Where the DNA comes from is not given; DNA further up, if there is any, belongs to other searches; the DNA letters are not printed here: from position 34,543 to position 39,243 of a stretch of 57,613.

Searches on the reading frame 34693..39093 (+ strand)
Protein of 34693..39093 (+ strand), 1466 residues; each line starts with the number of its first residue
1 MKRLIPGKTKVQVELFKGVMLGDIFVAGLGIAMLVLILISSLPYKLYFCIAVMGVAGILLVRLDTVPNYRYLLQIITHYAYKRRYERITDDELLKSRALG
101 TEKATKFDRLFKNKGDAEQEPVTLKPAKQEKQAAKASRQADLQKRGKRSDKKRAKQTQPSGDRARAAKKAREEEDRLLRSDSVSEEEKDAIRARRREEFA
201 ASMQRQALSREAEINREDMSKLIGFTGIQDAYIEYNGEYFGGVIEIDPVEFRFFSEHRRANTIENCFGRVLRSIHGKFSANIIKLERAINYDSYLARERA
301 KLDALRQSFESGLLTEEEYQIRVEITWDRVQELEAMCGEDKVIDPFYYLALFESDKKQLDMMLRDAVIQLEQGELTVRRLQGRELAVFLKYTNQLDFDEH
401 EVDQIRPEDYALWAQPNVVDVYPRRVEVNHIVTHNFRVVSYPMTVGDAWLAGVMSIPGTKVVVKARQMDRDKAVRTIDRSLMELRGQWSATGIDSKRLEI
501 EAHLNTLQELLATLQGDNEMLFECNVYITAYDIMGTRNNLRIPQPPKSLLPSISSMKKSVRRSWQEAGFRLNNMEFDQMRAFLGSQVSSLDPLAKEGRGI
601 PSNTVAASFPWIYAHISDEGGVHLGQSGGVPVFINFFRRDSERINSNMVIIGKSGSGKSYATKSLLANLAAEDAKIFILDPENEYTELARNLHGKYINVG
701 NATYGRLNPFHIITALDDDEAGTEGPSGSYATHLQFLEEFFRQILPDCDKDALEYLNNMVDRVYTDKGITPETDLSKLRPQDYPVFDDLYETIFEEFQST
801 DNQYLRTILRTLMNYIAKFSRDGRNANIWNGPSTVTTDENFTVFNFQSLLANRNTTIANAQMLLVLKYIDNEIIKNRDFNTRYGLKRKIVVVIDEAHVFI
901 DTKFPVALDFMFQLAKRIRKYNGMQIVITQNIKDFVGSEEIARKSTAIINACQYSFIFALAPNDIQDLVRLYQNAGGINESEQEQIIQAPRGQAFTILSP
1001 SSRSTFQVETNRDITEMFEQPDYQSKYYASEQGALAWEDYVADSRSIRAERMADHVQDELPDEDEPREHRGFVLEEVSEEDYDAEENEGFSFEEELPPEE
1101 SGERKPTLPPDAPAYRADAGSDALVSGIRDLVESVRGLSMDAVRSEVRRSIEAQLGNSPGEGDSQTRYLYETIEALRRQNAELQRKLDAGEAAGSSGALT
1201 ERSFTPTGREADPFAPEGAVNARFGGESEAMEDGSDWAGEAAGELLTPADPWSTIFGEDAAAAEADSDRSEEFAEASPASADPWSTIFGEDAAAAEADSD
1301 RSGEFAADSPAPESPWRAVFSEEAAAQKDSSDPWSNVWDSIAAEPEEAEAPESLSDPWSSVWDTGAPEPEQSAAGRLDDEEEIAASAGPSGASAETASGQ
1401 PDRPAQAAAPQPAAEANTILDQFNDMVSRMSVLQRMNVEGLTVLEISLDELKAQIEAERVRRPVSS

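Call 4: search_protein_families(library=pfam, proteins=[window:34693-39093:+], max_evalue=0.1)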
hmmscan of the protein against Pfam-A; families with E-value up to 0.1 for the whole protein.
window:34693-39093:+ (1466 aa): 15 families
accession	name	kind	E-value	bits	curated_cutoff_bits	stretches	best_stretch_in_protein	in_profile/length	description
PF19044.6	P-loop_TraG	-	1.3e-18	67.3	25.8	1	628-986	9-342/413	TraG P-loop domain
PF01935.23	DUF87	-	1.8e-11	45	23.2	1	644-852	22-207/220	Helicase HerA, central domain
PF12846.13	AAA_10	-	3.7e-09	36.5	27.5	1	644-693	20-69/362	AAA-like domain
PF01580.24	FtsK_SpoIIIE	-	6.4e-05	22.9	24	1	639-690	33-92/221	FtsK/SpoIIIE family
PF13401.12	AAA_22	-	6.5e-05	23.7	27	1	647-690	7-52/130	AAA domain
PF04851.21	ResIII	-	0.0011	19.4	22.5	1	810-902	67-140/164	Type III restriction enzyme, res subunit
PF00270.35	DEAD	-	0.0015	18.7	26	0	879-916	114-146/167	DEAD/DEAH box helicase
PF04665.18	Pox_A32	-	0.0018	18.3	22.8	1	636-681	4-49/242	Poxvirus A32 protein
PF25199.1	nSTAND_NTPase5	-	0.0039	17.5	34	1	638-688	34-85/145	Novel STAND NTPase 5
PF01656.29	CbiA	-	0.0069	16.8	25.4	1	648-842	2-54/125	CobQ/CobB/MinD/ParA nucleotide binding domain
PF10412.15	TrwB_AAD_bind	-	0.01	15.2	20.5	1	644-687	14-57/387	Type IV secretion-system coupling protein DNA-binding domain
PF13191.12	AAA_16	-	0.031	15.2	32.6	0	637-685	16-63/167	AAA ATPase domain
PF25605.1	Phage_80a_gp11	-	0.039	14.7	27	0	316-367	18-69/76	Phage 80a gp11 protein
PF09851.14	SHOCT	-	0.089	13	27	0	309-322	10-23/28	Short C-terminal domain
PF00005.33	ABC_tran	-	0.093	13.8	25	0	647-679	13-45/137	ABC transporter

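Call 5: search_protein_families(library=ncbifam, proteins=[window:34693-39093:+], max_evalue=0.1)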
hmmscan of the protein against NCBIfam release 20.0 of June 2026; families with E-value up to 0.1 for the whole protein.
window:34693-39093:+ (1466 aa): 14 families
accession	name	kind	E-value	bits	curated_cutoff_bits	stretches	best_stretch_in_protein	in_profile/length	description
NF045975.1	VirB4_plasma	equivalog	6.2e-160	533.8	590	1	216-1018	101-893/894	Mbov_0397 family ICE element conjugal transfer ATPase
NF045971.1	conju_CD1110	equivalog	2.1e-41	142.1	325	1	354-972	128-705/752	VirB4-like conjugal transfer ATPase, CD1110 family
TIGR02746.1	TraC-F-type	equivalog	8.2e-34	116.6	567.05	1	631-986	418-733/800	type IV secretion system protein TraC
TIGR00929.1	VirB4_CagE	subfamily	1.3e-25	89.8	643.1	1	626-991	418-729/792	VirB4 family type IV secretion/conjugal transfer ATPase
NF010278.0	PRK13721.1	subfamily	9e-20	70.1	1177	2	800-950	610-752/874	type IV secretion system protein TraC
TIGR03744.1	traC_PFL_4706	equivalog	1.4e-09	36.5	520.6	2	885-971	730-808/892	conjugative transfer ATPase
TIGR03783.1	Bac_Flav_CT_G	subfamily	2.5e-08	32.3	261.55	1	645-955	438-728/829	TraG family conjugative transposon ATPase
NF053655.1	CedD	equivalog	5.1e-07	28.7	600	2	646-713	222-285/527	DNA-translocating ATPase CedD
NF010473.0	PRK13898.1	equivalog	2.5e-05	22.5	1050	1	626-712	432-514/801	type IV secretion system ATPase VirB4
NF047418.1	teichoic_AuxB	equivalog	0.001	18.1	300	1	34-205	126-297/345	lipoteichoic acid stability factor AuxB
TIGR02324.1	CP_lyasePhnL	equivalog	0.0072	15.8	256.3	1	648-705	37-93/224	phosphonate C-P lyase system protein PhnL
TIGR04520.1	ECF_ATPase_1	equivalog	0.028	13.8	315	0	648-682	31-65/269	energy-coupling factor transporter ATPase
NF045973.1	conju_CD1115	equivalog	0.029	13.2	250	1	640-686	19-64/442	VirD4-like conjugal transfer protein, CD1115 family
TIGR00051.1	TIGR00051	subfamily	0.098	13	68.7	0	868-934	26-90/117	YbgC/FadM family acyl-CoA thioesterase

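Call 35: search_dna_similar(query=window:34693-39093:+, collection=plasmids, mode=protein, max_rows=15)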
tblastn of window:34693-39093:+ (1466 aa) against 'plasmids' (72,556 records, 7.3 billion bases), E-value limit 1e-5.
Records with a match: 3202; places in all: 3248; records where one place covers at least 80% of the query: 0.
Best place of each record, by identity: <60% 3202.
By first word of the organism name: Enterococcus 545; Bacillus 370; Klebsiella 308; Staphylococcus 244; Escherichia 208; Pseudomonas 121; Salmonella 120; Clostridium 102; Lactiplantibacillus 95; Providencia 92; and 160 more.
By predicted mobility (MOB-suite, as given by PLSDB): conjugative 2349; non-mobilizable 534; mobilizable 319.
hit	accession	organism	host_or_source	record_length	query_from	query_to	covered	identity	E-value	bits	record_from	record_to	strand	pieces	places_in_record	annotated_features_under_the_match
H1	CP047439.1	Spiroplasma citri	Neoaliturus tenellus,cell culture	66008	278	1022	51%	27.7%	5e-78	295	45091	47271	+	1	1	DUF87 domain-containing protein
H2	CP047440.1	Spiroplasma citri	Neoaliturus tenellus,cell culture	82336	278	1022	51%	27.7%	5e-78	295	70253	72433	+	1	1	DUF87 domain-containing protein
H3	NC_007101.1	Spiroplasma citri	-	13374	243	992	51%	25.0%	3e-57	227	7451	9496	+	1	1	Mbov_0397 family ICE element conjugal transfer ATPase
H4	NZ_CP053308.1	Spiroplasma citri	Carrot,cell culture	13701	243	992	51%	25.0%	3e-57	227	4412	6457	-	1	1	Mbov_0397 family ICE element conjugal transfer ATPase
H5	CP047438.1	Spiroplasma citri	Neoaliturus tenellus,cell culture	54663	243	992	51%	25.0%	4e-57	227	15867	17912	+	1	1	hypothetical protein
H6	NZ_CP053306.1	Spiroplasma citri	Carrot,cell culture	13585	243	992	51%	25.0%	1e-56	225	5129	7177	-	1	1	none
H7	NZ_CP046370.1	Spiroplasma citri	Brittle root,cell culture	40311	243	992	51%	24.9%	1e-56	225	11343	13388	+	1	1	Mbov_0397 family ICE element conjugal transfer ATPase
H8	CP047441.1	Spiroplasma citri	Neoaliturus tenellus,cell culture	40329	243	992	51%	24.9%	1e-56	225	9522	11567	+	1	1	hypothetical protein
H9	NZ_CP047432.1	Spiroplasma citri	Neoaliturus tenellus,cell culture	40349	243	992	51%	24.9%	1e-56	225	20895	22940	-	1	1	Mbov_0397 family ICE element conjugal transfer ATPase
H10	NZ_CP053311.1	Spiroplasma citri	Carrot,cell culture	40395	243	992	51%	24.6%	8e-54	216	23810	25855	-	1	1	Mbov_0397 family ICE element conjugal transfer ATPase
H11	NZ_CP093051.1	Spiroplasma poulsonii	Drosophila hydei,insect hemolymph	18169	243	995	51%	24.5%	3e-55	221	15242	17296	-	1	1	Mbov_0397 family ICE element conjugal transfer ATPase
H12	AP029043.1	Spiroplasma endosymbiont of Nesidiocoris tenuis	insect gut metagenome,Nesidiocoris ...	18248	243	992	51%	24.6%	8e-54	216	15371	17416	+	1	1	DUF853 family protein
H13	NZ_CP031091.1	Spiroplasma phoeniceum P40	Catharanthus roseus,whole ...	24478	243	992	51%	24.3%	2e-54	218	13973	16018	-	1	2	Mbov_0397 family ICE element conjugal transfer ATPase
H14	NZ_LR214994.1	Mesomycoplasma hyopneumoniae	Pig,lung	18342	347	1009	45%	27.4%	7e-50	203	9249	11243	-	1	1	Mbov_0397 family ICE element conjugal transfer ATPase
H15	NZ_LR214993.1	Mesomycoplasma hyopneumoniae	Pig,lung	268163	389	993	41%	28.3%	3e-56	224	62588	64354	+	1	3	Mbov_0397 family ICE element conjugal transfer ATPase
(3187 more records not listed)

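Call 72: get_annotated_region(hit=H1, flank=9000)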
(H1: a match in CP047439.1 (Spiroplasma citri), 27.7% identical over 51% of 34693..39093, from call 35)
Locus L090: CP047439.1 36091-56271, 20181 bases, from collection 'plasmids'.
description: Spiroplasma citri strain BLH-MB plasmid pSciBLHMB-2, complete sequence
organism: Spiroplasma citri (NCBI taxid 2133)
taxonomy: Bacteria; Mycoplasmatota; Mollicutes; Entomoplasmatales; Spiroplasmataceae; Spiroplasma; Spiroplasma citri
host: -; source: Neoaliturus tenellus,cell culture; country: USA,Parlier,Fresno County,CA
typing (MOB-suite, as given by PLSDB): non-mobilizable
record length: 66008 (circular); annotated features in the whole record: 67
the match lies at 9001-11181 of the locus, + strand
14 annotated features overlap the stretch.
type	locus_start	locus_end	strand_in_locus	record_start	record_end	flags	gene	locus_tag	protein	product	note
CDS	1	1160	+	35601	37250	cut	-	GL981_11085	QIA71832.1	hypothetical protein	-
CDS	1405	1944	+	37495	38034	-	-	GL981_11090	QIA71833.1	hypothetical protein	-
CDS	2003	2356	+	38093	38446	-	-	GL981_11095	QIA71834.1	S1 RNA-binding domain-containing protein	-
CDS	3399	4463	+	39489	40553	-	-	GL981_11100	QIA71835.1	hypothetical protein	-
CDS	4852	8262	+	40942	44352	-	-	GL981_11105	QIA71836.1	hypothetical protein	-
CDS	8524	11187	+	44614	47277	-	-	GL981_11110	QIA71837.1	DUF87 domain-containing protein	-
CDS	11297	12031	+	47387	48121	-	-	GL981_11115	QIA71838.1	hypothetical protein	-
CDS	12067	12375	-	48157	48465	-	-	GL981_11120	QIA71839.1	hypothetical protein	-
CDS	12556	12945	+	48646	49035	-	-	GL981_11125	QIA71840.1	hypothetical protein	-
CDS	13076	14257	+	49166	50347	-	-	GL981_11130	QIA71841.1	hypothetical protein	-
CDS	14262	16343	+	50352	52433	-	-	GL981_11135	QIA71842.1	type IV secretory system conjugative DNA transfer family protein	-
CDS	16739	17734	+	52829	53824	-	dcm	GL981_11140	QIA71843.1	DNA (cytosine-5-)-methyltransferase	-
CDS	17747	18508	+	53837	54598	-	-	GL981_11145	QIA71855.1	type II restriction endonuclease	-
CDS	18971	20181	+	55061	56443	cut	-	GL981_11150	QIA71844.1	hypothetical protein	-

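Call 86: find_related_loci(query=A5, collection=metagenome_contigs, flank=10000)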
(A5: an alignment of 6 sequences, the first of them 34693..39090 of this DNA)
Query A5 (1466 aa) in metagenome_contigs; peptide patterns used: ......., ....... (x = any residue, [..] = any of these).
600 stretches matched a pattern (row limit reached: there are more); 158 encode a relative of the query (tblastn E <= 1e-3); the best 80 are kept; 80 distinct loci.
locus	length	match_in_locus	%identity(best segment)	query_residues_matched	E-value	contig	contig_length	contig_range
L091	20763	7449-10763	67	1-1135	0e+0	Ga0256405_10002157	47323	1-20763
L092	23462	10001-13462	66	3-1107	0e+0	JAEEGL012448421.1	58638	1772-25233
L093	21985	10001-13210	66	1-1066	0e+0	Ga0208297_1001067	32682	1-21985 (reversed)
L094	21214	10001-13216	66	1-1053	0e+0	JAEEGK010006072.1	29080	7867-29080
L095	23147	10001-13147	65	1-1098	0e+0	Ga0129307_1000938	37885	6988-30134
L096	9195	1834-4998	62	3-1060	0e+0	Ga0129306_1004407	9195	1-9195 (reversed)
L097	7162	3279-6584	60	1-1152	0e+0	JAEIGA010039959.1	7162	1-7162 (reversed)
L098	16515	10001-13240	61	3-1093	0e+0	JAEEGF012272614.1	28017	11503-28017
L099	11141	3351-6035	72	204-1102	0e+0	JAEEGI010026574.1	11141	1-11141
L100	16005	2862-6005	62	3-1081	0e+0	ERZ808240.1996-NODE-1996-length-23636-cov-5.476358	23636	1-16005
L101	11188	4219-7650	58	1-1161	0e+0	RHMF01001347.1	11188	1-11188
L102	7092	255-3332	61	1-1073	0e+0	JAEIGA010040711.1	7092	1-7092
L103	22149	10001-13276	62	3-1088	0e+0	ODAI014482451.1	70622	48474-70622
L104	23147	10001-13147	59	3-1081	0e+0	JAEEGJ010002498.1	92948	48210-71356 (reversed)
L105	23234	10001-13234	58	3-1081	0e+0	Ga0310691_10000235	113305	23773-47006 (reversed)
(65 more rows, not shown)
